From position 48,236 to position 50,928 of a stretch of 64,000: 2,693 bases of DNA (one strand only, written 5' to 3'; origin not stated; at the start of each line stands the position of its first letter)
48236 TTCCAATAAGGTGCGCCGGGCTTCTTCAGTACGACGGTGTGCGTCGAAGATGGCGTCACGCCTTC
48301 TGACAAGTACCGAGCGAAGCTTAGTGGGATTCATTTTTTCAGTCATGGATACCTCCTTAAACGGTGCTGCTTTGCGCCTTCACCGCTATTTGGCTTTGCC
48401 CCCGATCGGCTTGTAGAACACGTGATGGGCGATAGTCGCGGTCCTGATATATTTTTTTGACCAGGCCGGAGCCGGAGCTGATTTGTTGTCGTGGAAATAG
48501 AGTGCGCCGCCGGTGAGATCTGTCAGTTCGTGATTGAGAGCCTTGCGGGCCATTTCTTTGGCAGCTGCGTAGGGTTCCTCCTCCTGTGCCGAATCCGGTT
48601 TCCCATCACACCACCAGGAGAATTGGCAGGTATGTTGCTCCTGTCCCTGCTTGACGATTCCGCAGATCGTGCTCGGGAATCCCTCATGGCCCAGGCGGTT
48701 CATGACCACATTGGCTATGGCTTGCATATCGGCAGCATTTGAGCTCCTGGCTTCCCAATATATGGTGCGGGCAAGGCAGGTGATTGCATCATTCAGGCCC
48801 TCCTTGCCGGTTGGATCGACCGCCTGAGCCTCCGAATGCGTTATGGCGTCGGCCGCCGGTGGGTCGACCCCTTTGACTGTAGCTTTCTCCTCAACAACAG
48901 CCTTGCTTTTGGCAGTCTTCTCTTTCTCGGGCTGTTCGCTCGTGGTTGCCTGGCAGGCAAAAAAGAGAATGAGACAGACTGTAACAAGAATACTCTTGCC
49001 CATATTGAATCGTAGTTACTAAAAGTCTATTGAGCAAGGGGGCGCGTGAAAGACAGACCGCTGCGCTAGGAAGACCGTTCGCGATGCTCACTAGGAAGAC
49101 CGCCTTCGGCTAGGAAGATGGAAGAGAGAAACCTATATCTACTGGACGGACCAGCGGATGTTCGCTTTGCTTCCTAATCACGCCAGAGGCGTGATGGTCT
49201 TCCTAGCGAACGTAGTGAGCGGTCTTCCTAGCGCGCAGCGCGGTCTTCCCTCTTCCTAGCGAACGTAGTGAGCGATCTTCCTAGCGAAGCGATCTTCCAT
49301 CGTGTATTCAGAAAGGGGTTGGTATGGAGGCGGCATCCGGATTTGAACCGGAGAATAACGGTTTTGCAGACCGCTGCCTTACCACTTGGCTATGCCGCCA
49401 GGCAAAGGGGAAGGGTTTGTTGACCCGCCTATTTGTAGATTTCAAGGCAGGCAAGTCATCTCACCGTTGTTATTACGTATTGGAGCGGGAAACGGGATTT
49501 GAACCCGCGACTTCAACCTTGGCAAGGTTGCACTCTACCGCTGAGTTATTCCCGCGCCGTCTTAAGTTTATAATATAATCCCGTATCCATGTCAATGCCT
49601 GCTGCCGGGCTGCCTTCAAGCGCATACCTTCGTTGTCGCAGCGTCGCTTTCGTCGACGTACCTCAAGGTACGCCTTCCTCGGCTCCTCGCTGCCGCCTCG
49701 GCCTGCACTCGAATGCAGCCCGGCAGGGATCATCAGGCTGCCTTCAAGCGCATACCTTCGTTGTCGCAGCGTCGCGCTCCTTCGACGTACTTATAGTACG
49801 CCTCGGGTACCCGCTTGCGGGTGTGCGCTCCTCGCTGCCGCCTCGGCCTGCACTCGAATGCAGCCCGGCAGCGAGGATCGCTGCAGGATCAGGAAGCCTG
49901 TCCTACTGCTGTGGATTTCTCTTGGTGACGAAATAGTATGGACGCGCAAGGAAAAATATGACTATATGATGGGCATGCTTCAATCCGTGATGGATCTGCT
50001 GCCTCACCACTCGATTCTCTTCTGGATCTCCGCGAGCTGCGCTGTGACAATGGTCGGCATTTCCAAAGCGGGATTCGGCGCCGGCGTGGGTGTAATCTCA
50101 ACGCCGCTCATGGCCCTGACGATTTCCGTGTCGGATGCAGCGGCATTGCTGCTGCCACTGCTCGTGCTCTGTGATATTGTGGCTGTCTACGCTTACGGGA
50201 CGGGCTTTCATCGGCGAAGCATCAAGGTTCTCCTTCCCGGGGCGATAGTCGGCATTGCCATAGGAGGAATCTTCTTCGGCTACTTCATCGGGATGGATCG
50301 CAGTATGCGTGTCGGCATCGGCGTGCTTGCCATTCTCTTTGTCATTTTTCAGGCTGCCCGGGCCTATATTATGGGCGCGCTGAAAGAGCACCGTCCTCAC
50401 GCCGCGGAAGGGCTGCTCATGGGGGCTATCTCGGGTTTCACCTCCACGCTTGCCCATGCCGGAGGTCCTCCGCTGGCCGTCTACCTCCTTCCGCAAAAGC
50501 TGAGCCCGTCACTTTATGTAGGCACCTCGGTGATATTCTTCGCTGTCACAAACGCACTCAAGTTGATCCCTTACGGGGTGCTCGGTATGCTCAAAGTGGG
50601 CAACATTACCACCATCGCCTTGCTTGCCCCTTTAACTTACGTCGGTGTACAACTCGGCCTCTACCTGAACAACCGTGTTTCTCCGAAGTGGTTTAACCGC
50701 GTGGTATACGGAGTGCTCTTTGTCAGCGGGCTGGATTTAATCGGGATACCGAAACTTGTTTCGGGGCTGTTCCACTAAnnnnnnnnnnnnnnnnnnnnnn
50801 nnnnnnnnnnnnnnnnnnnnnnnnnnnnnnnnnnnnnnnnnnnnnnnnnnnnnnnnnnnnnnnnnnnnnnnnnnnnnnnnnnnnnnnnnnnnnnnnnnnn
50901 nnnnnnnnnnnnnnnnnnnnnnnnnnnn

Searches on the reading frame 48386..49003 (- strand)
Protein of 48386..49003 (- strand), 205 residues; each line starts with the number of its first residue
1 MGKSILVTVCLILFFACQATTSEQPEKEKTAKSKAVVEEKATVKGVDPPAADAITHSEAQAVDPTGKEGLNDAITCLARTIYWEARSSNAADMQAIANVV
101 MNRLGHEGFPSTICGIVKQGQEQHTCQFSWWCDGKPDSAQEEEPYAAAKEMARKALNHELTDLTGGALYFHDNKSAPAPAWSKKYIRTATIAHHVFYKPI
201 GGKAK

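Call 71: search_protein_families(library=pfam, proteins=[window:48386-49003:-], max_evalue=0.00001)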
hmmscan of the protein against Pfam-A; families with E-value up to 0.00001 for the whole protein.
window:48386-49003:- (205 aa): 1 family
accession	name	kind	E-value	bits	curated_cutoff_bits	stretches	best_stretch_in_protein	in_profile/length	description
PF07486.17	Hydrolase_2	-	1.5e-25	90.2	27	1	91-197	5-100/100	Cell Wall Hydrolase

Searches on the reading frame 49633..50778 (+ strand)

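Call 71: search_protein_families(library=pfam, proteins=[window:49633-50778:+], max_evalue=0.00001)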
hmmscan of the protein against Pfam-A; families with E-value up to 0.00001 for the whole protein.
window:49633-50778:+ (381 aa): 1 family
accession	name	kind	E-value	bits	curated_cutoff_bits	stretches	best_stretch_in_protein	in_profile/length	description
PF01925.25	TauE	-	2.2e-26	93.5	32.6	1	137-368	4-236/237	Sulfite exporter TauE/SafE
